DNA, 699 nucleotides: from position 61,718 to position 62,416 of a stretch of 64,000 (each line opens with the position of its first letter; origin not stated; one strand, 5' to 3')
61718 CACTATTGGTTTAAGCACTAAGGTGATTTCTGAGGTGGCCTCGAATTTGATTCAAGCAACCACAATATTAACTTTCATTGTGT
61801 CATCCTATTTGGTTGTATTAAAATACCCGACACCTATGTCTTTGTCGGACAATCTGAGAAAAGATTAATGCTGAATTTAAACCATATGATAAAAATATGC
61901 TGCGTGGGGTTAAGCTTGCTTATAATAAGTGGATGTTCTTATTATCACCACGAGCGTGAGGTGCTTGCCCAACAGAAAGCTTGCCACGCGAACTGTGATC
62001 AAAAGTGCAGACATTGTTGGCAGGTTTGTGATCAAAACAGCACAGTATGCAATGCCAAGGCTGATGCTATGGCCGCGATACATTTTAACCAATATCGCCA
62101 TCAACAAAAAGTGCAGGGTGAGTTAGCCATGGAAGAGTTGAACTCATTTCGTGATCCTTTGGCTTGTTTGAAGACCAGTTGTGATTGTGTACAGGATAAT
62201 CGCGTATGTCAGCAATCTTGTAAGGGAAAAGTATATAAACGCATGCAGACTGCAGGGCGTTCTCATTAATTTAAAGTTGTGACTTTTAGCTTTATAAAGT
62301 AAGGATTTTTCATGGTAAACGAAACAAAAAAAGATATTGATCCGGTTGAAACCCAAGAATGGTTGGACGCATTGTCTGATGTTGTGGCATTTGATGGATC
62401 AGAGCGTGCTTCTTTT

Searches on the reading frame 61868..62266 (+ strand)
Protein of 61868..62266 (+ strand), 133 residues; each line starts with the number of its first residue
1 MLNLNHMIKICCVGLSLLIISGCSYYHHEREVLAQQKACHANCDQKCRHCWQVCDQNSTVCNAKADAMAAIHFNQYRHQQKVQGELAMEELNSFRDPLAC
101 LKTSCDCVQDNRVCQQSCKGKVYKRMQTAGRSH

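Call 56: search_protein_families(library=pfam, proteins=[window:61868-62266:+], max_evalue=1)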
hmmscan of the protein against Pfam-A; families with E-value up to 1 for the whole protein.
window:61868-62266:+ (133 aa): 2 families
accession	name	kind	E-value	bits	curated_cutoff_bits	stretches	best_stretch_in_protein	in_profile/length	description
PF03638.21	TCR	-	0.0051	17.5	23.5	1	99-119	10-30/38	Tesmin/TSO1-like CXC domain, cysteine-rich domain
PF08720.15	Hema_stalk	-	0.055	13.6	26.9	1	83-129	115-160/175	Influenza C hemagglutinin stalk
